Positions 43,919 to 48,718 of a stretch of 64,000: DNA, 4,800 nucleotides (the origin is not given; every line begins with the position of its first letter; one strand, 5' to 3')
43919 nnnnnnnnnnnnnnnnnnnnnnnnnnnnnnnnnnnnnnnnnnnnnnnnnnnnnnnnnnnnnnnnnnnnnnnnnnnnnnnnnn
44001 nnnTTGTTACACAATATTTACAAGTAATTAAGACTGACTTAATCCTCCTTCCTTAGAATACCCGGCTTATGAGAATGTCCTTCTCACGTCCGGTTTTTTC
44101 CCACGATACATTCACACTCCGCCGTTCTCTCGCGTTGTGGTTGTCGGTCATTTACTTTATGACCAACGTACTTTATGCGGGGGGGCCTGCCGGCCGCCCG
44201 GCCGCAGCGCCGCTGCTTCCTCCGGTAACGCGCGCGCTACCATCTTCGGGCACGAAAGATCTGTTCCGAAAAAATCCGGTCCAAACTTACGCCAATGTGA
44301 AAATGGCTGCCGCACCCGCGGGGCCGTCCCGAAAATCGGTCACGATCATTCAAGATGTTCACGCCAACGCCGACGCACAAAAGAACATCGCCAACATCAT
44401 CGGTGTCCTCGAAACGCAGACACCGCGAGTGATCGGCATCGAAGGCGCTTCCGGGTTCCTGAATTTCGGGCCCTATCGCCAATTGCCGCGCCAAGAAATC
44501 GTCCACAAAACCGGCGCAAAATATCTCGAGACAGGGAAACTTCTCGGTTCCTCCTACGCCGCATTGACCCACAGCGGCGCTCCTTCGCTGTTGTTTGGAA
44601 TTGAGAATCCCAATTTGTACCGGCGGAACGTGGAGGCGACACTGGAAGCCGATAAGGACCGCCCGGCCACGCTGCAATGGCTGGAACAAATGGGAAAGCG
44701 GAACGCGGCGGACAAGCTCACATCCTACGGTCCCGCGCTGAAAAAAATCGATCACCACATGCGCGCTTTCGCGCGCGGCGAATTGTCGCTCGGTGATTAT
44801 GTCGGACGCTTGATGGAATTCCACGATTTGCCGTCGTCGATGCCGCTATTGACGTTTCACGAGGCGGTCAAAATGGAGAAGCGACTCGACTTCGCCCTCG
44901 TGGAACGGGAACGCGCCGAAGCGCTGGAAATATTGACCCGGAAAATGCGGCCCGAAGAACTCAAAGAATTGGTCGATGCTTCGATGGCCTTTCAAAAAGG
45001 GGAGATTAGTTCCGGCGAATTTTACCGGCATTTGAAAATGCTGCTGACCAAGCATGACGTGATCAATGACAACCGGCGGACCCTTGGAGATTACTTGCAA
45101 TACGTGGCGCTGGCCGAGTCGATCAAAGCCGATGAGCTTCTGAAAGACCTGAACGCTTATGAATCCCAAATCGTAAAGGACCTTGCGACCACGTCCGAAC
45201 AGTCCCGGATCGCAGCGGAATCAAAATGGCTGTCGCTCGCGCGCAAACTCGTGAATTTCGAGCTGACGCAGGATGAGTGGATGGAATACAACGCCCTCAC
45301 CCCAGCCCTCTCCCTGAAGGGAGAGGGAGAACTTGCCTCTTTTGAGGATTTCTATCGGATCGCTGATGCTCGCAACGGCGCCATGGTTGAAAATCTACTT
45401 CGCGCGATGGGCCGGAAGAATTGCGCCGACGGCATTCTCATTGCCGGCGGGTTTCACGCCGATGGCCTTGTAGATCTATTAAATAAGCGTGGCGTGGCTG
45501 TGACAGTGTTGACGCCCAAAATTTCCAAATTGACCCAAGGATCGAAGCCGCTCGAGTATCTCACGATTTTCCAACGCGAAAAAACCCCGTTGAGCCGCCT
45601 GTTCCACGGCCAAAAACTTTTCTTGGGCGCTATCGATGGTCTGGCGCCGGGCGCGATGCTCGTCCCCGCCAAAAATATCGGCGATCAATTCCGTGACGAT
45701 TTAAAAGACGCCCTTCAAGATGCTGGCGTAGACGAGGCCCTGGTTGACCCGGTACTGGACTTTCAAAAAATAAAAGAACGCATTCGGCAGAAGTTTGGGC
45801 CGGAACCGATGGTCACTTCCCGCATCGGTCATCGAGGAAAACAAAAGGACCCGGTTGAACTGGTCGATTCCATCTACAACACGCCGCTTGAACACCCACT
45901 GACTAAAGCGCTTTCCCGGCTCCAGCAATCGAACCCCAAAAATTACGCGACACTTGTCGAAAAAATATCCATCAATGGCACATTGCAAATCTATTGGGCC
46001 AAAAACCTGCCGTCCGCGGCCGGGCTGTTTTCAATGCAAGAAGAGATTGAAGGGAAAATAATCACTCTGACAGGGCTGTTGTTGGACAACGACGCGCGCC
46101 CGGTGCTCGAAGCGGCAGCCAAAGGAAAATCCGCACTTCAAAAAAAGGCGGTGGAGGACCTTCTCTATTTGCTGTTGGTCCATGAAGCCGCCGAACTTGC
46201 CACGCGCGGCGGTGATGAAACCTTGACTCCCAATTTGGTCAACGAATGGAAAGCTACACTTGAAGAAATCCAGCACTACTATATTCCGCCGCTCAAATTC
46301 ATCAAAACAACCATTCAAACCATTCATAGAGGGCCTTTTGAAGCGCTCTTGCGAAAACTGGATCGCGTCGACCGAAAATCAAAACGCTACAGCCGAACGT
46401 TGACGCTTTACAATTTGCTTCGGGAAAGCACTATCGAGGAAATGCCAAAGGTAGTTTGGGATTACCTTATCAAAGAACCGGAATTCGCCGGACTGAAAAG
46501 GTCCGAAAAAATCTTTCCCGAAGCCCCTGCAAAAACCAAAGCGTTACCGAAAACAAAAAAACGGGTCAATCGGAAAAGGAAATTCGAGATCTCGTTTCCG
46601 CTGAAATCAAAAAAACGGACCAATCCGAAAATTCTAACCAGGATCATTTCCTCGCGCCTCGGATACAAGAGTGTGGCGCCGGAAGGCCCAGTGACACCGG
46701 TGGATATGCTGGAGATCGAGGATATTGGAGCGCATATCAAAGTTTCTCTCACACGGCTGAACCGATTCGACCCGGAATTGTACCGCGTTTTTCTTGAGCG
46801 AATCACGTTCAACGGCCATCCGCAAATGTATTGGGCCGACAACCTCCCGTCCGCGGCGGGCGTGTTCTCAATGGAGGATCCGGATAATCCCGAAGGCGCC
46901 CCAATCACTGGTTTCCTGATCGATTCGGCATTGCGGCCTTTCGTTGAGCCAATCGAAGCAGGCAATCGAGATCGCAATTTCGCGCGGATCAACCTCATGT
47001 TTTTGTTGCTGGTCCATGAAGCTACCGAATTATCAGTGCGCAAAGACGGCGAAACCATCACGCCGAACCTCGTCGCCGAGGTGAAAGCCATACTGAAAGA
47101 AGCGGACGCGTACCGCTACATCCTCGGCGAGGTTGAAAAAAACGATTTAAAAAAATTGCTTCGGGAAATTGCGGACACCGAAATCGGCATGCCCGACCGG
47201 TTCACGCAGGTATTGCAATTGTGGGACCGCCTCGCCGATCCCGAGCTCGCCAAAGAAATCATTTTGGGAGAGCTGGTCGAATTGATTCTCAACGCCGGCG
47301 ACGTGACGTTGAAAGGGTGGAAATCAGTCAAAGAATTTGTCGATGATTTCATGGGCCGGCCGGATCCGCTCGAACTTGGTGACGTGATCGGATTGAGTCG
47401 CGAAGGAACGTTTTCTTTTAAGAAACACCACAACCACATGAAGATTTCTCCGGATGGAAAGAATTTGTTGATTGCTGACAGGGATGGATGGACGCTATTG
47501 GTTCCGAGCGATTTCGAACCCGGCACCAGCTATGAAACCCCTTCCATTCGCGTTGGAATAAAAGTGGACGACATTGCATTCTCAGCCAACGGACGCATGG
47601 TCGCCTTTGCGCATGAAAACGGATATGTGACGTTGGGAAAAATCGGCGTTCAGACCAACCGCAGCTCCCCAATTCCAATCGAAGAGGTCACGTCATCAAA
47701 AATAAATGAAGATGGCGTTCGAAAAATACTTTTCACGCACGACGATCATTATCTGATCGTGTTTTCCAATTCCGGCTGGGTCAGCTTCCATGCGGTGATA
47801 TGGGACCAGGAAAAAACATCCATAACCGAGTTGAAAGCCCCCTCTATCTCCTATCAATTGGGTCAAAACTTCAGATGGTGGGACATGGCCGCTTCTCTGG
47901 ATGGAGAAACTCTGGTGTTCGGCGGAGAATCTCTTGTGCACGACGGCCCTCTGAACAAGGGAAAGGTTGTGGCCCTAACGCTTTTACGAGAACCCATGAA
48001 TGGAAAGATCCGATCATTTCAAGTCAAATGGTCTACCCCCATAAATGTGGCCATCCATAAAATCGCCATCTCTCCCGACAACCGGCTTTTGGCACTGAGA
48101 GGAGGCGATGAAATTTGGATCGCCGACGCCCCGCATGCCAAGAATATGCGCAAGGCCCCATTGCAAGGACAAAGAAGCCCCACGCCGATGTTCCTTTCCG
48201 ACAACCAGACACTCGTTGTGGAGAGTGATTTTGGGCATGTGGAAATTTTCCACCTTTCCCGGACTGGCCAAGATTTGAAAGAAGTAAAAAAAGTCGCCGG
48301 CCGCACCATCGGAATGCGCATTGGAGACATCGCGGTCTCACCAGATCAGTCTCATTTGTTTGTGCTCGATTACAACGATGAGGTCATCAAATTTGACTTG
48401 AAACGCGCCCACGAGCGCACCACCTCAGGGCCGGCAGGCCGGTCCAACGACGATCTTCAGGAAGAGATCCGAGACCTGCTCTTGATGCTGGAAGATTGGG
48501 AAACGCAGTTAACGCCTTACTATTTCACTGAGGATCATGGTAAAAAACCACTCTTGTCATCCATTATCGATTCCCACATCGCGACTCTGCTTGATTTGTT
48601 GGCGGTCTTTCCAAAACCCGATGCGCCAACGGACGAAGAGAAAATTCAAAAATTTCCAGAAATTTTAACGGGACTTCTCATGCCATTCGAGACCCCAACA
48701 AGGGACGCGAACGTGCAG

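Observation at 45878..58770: Unrecognised ~140-160-aa module repeated at least four times (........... ... TG-hhh-D ... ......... ... TL/ITPN), possibly a zincin-derived fold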

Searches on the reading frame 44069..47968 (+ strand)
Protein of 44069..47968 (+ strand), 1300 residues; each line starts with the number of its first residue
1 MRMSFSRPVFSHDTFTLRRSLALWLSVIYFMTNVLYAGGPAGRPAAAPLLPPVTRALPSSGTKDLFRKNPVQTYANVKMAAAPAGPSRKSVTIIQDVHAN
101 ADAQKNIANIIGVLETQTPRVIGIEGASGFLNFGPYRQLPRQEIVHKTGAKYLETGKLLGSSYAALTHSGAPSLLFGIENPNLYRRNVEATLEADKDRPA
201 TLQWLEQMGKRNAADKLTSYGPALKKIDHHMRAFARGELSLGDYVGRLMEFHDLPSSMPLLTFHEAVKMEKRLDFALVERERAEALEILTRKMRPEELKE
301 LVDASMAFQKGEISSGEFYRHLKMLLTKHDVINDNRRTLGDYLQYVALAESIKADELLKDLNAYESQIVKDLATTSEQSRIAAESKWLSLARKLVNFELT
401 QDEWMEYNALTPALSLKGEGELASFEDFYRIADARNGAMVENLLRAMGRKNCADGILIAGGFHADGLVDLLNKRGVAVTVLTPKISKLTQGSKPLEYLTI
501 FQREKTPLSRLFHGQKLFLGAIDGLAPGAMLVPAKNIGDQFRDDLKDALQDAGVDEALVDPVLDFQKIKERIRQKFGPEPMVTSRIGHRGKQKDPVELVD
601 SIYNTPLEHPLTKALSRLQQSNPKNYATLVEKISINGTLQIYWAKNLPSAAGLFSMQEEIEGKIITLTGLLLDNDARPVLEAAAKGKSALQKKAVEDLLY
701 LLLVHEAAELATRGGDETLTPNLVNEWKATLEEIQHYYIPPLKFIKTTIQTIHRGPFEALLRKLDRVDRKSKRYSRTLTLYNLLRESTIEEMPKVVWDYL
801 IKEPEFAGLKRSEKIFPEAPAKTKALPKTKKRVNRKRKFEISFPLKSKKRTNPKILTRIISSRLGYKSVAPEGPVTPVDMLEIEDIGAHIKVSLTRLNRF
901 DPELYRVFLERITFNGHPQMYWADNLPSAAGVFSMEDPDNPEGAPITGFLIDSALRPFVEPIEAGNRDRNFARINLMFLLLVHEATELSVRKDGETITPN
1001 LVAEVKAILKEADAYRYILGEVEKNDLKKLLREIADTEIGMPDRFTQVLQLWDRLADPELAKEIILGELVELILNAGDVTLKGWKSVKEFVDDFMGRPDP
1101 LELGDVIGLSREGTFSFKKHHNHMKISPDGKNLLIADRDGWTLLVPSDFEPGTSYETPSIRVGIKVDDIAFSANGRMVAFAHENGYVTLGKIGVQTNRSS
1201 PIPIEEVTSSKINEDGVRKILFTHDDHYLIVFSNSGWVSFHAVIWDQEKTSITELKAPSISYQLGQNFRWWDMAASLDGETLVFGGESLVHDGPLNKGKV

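Call 5: search_protein_families(library=pfam, proteins=[window:44069-47968:+], max_evalue=0.1)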
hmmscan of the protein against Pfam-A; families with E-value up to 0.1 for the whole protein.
window:44069-47968:+ (1300 aa): 6 families
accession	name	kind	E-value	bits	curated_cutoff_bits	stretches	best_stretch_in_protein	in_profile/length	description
PF25174.1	Beta-prop_THOC3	-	0.001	18.6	305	1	1114-1253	84-206/272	THOC3 beta-propeller domain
PF23414.1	Beta-prop_EML_2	-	0.003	17.4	90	1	1117-1243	38-153/266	Echinoderm microtubule-associated protein second beta-propeller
PF23202.1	PAH_ZNF598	-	0.02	15.6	25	0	295-329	19-54/83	ZNF598 PAH domain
PF18495.6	VbhA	-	0.025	15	25.9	0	1011-1032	24-45/47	Antitoxin VbhA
PF24796.1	WDR55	-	0.069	12.6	200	0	1158-1241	2-80/296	WDR55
PF12894.13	ANAPC4_WD40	-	0.077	13.7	22.9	0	1163-1190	38-65/91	Anaphase-promoting complex subunit 4 WD40 domain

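Call 6: search_protein_families(library=ncbifam, proteins=[window:44069-47968:+], max_evalue=0.1)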
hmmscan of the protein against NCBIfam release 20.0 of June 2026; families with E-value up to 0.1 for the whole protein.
window:44069-47968:+ (1300 aa): 0 families

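Call 22: search_protein_families(library=padloc, proteins=[window:44069-47968:+], max_evalue=0.01)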
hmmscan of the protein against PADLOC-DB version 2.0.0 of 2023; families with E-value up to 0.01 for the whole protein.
window:44069-47968:+ (1300 aa): 0 families

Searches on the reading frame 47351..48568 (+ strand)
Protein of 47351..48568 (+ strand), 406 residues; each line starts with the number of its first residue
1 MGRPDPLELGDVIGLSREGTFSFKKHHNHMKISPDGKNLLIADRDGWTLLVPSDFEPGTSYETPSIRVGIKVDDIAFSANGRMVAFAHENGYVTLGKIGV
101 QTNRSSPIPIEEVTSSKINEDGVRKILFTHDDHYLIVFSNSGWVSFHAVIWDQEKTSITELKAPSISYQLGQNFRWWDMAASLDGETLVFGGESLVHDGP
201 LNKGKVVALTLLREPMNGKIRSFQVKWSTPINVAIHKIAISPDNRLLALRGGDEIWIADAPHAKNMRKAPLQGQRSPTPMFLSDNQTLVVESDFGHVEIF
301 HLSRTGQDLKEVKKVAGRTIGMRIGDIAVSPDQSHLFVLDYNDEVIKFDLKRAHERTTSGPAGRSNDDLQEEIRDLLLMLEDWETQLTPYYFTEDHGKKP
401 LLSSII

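Call 61: search_solved_structures(query=window:47351-48568:+, max_evalue=1)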
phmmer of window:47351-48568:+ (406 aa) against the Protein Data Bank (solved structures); distinct sequences matched with E-value up to 1: 3.
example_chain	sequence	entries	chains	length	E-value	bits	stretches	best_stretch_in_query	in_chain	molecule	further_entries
3fgb_A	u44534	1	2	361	0.023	16.7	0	305-338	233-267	uncharacterized protein Q89ZH8_BACTN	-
6rtd_A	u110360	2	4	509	0.24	13.3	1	27-86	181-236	Cytochrome c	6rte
9ib6_A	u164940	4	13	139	0.55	12.2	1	158-236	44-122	Photorhabdus luminescens subsp. laumondii TTO1 complete genome segment 15/17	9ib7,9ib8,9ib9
